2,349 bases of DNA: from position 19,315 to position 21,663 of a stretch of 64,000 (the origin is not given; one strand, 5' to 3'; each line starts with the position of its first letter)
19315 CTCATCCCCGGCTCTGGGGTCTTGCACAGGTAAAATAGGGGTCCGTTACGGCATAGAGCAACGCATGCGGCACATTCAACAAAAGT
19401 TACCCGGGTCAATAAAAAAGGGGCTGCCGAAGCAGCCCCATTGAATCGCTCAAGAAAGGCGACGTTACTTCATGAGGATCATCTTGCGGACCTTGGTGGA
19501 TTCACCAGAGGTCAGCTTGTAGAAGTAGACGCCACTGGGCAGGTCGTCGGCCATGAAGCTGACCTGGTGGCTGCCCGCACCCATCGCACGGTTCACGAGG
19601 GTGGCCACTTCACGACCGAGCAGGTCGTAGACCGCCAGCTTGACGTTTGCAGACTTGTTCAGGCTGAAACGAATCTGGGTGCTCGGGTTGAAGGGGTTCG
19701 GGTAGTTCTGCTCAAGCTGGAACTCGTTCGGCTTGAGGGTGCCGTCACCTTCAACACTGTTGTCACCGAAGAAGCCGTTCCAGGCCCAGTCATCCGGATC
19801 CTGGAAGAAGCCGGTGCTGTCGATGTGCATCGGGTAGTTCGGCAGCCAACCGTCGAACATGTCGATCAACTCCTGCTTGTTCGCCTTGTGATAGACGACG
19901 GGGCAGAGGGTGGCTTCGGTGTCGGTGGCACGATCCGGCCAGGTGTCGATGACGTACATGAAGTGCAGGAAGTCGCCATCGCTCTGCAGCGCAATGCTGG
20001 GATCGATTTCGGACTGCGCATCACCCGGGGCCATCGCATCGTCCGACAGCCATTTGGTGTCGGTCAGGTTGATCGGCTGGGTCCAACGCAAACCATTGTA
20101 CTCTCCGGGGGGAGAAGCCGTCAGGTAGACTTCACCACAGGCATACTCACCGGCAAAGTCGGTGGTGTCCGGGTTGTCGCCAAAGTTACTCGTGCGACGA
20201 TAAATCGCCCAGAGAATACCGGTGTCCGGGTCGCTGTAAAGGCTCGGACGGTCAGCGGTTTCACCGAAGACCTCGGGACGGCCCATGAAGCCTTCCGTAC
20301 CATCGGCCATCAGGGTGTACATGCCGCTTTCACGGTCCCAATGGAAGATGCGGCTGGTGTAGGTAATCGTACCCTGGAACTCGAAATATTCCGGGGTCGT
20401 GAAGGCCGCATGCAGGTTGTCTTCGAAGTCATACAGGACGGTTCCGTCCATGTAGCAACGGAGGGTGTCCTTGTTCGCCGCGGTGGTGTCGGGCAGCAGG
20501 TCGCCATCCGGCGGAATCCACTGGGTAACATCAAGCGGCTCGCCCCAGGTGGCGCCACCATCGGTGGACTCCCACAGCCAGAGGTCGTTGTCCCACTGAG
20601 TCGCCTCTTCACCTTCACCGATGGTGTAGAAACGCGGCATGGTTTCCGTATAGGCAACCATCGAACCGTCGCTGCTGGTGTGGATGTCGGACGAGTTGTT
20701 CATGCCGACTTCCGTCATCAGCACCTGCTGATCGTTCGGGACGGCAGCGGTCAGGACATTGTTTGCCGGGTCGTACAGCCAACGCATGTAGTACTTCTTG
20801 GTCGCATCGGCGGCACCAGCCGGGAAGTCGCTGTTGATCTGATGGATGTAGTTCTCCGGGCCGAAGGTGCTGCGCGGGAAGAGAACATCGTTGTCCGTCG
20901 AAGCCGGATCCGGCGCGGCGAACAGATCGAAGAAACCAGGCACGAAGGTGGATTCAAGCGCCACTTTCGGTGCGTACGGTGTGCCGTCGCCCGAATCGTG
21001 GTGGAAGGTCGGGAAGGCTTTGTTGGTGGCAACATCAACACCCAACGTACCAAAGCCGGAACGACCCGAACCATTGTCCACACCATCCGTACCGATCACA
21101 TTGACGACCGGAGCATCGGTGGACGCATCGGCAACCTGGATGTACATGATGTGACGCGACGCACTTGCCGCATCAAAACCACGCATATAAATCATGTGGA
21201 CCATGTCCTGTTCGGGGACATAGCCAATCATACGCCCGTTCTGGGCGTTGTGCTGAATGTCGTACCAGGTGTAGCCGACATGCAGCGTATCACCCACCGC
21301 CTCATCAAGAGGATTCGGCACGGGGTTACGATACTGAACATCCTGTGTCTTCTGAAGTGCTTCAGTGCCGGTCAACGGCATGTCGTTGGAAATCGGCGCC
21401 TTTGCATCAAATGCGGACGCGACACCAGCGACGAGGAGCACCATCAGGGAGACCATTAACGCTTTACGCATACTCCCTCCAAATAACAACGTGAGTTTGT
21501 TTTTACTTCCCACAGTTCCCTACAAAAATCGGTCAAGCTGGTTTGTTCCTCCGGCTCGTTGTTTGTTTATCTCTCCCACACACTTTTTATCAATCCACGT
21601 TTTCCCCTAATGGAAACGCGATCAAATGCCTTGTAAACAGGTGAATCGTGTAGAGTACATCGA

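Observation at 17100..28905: Tandem array of five paralogous BNR/Asp-box T9SS cargo genes, each an independent transcription unit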

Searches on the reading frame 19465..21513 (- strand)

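Call 4: search_protein_families(library=pfam, proteins=[window:19465-21513:-], max_evalue=1)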
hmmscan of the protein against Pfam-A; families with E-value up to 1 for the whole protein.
window:19465-21513:- (682 aa): 4 families
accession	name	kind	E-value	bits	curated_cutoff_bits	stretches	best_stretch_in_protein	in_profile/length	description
PF18962.6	Por_Secre_tail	-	1.4e-11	44.9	27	1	604-679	2-74/75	Secretion system C-terminal sorting domain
PF13585.12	CHU_C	-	0.0047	17.5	27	1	613-674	19-78/86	CHU_C Type IX secretion signal domain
PF13860.13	FlgD_ig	-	0.026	14.9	27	1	613-668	13-74/79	FlgD Ig-like domain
PF23061.1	CUB_M02D8_5_2nd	-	0.14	12.9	30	1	598-664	14-86/114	M02D8_5-like, second CUB domain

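Call 5: search_protein_families(library=ncbifam, proteins=[window:19465-21513:-], max_evalue=1)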
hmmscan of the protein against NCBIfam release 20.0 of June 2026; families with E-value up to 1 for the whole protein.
window:19465-21513:- (682 aa): 7 families
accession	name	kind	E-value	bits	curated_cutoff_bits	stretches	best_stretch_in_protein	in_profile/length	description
TIGR04183.1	Por_Secre_tail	domain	3.6e-13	49.3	23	1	604-679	2-70/72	T9SS type A sorting domain-containing protein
NF052323.1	T9SSA_dep_M6i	equivalog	1.6e-09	36.3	600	1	603-674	960-1031/1043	T9SS-dependent M6-like inactivated metalloprotease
NF038113.1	T9SSA_dep_M36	equivalog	1.2e-08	33.6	885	1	595-680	785-868/869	T9SS-dependent M36 family metallopeptidase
NF033707.1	T9SS_sortase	equivalog_domain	3.2e-06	25.1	420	1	602-670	1000-1078/1095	type IX secretion system sortase PorU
NF050177.1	TapA_OM_Porphy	equivalog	0.0016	17.3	500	1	603-679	473-542/544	TapA/TapC family T9SS-dependent outer membrane protein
NF002622.0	PRK02289.1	equivalog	0.0047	17.1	103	1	632-665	20-53/60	4-oxalocrotonate tautomerase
NF045728.1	glycosyl_F510_1955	equivalog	0.065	12.5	175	1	286-324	46-85/246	F510_1955 family glycosylhydrolase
